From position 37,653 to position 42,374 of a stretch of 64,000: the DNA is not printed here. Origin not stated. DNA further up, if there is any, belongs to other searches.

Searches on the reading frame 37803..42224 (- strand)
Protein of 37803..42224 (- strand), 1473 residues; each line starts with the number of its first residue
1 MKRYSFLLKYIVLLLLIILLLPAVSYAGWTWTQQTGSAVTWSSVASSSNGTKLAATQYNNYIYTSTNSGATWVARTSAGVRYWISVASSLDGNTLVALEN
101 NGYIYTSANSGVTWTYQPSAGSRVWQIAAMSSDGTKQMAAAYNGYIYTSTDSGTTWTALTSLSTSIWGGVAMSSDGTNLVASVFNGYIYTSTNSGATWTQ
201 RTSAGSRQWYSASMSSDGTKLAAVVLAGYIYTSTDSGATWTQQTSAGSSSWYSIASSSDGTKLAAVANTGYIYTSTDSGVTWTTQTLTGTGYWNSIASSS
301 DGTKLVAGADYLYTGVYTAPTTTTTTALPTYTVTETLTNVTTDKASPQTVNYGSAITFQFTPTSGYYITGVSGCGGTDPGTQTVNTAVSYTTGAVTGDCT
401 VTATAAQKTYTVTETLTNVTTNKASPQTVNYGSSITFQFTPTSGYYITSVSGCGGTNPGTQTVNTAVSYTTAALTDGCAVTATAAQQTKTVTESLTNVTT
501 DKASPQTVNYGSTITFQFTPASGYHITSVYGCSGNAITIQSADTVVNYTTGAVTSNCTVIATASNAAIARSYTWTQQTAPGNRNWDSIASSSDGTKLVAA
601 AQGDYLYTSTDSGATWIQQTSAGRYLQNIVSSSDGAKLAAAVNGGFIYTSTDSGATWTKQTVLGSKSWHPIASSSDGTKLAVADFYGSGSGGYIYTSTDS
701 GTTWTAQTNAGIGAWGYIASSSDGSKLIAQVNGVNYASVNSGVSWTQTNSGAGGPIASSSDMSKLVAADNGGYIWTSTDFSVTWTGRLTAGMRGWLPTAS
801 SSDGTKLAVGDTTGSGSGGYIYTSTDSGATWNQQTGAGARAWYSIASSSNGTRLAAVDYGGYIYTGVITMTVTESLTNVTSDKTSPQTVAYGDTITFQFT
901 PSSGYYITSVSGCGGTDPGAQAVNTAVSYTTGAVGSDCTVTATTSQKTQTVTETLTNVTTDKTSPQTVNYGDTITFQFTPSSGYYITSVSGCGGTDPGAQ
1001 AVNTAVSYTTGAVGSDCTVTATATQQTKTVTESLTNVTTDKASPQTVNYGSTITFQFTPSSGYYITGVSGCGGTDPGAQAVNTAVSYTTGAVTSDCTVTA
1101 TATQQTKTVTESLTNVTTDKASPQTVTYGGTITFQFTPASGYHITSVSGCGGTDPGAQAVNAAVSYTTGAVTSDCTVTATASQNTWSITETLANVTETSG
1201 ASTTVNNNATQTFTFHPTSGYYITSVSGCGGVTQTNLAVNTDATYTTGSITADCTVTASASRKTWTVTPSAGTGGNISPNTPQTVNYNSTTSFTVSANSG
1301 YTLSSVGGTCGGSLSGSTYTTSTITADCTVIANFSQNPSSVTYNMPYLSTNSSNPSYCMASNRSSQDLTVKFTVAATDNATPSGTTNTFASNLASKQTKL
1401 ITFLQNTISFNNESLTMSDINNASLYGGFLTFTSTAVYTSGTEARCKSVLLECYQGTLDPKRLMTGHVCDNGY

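Call 43: search_protein_families(library=pfam, max_evalue=0.00001, proteins=[window:37803-42224:-])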
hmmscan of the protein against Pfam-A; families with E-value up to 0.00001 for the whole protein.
window:37803-42224:- (1473 aa): 3 families
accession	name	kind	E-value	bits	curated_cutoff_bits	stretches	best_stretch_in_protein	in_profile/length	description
PF15899.11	BNR_6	-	1.5e-08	34.3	27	0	774-785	1-12/14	BNR-Asp box repeat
PF05848.17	CtsR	-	2e-08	34.5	23.1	0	964-994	36-64/72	CtsR N-terminal HTH domain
PF24316.1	Tli3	-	5.8e-06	27.1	27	0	644-680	83-118/129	T6SS Tli3 immunity protein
